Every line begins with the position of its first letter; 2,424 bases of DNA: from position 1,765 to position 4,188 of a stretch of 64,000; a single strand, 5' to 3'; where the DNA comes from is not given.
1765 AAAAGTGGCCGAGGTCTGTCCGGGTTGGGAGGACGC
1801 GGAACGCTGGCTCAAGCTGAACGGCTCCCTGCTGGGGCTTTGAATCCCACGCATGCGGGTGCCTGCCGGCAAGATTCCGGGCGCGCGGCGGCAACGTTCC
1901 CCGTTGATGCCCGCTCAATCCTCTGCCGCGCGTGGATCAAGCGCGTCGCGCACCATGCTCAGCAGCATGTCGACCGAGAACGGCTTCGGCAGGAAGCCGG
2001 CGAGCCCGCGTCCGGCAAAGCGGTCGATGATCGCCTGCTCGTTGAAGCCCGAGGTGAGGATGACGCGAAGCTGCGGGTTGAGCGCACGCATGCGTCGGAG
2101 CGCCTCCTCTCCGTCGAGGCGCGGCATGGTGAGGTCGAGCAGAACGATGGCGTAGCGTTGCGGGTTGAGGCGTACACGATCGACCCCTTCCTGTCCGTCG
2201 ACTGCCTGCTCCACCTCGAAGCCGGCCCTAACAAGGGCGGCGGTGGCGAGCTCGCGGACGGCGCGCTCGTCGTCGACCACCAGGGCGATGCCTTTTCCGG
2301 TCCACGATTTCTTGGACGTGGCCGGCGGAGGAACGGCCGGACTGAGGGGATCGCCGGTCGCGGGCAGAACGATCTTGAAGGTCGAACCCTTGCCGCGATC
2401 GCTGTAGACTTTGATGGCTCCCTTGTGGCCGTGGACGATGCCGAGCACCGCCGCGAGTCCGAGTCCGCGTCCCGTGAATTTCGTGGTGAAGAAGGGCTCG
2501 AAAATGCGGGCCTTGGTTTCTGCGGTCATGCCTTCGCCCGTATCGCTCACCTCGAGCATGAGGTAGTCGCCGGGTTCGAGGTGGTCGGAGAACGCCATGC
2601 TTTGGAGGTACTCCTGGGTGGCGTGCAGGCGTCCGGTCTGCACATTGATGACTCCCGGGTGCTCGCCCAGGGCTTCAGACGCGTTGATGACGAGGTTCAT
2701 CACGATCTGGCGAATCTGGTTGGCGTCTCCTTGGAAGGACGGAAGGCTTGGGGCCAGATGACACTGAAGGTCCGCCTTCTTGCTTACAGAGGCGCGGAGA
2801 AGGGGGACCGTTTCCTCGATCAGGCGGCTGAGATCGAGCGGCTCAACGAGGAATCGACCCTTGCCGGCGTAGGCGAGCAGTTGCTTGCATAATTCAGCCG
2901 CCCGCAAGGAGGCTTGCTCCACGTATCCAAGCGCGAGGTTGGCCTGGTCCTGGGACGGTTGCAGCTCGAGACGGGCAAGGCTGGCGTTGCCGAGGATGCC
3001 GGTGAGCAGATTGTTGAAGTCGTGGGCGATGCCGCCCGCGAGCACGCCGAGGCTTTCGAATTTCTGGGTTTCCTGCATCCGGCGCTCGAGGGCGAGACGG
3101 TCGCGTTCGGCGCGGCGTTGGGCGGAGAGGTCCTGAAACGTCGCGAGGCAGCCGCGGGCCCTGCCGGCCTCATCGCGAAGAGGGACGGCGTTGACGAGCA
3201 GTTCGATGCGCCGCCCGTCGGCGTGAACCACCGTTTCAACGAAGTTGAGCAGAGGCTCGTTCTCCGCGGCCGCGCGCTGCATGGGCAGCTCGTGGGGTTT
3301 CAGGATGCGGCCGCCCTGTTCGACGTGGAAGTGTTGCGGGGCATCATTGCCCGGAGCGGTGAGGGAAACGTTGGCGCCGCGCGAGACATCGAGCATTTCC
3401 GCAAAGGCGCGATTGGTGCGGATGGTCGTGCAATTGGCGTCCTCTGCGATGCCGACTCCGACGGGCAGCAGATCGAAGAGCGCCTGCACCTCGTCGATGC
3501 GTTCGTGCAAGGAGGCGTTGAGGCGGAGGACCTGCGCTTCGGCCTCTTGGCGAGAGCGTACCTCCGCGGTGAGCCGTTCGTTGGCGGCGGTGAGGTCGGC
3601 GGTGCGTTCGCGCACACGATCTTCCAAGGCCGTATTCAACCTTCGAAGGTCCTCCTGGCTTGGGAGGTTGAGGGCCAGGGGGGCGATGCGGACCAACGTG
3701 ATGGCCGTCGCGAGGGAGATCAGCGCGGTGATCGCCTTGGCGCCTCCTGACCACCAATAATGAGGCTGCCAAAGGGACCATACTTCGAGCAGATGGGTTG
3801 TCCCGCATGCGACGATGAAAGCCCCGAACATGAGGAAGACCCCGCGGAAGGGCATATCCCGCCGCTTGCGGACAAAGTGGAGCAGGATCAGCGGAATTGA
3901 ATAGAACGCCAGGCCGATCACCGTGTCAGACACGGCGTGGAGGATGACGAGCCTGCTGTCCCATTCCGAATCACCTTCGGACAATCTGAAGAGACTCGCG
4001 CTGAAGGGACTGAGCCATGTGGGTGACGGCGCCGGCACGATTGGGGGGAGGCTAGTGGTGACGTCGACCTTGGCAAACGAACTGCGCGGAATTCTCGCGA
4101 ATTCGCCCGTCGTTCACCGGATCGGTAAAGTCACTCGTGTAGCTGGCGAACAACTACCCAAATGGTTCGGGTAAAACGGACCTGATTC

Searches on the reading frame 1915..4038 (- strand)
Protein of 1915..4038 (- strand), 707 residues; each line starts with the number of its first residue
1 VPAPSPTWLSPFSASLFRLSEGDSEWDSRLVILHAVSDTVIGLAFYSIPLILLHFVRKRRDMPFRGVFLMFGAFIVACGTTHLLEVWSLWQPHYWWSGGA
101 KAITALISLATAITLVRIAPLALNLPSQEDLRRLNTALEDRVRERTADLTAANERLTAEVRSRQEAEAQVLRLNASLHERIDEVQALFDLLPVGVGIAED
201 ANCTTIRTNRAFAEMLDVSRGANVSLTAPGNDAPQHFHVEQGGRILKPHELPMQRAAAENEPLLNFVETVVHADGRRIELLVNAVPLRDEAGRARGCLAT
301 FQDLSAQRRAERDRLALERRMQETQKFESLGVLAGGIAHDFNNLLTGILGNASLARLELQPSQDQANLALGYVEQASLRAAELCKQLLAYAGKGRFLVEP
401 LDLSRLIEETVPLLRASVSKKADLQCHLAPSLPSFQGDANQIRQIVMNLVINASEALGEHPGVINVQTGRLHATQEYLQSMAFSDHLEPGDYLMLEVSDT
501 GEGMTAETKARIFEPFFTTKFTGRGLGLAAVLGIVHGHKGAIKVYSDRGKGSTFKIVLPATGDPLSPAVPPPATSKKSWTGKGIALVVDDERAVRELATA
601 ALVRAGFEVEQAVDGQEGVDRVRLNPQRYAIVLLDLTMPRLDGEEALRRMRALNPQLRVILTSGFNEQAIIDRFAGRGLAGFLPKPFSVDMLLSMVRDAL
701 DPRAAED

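Call 60: search_protein_families(library=pfam, max_evalue=0.00001, proteins=[window:1915-4038:-])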
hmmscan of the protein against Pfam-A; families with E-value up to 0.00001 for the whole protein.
window:1915-4038:- (707 aa): 5 families
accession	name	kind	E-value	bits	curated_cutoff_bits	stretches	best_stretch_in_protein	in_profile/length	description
PF25487.1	ETR1_N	-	4.1e-39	133.2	27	1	30-125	2-97/97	Ethylene receptor 1-like, N-terminal domain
PF00072.30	Response_reg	-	4.4e-21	75.6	30.2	1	586-697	2-111/111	Response regulator receiver domain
PF02518.31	HATPase_c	-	8e-19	68.6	26.4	1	437-561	1-110/111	Histidine kinase-, DNA gyrase B-, and HSP90-like ATPase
PF08448.16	PAS_4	-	1.1e-08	35.7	23.1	1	188-309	1-110/110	PAS fold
PF00512.31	HisKA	-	7.7e-06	26.3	26.9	0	333-391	5-61/66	His Kinase A (phospho-acceptor) domain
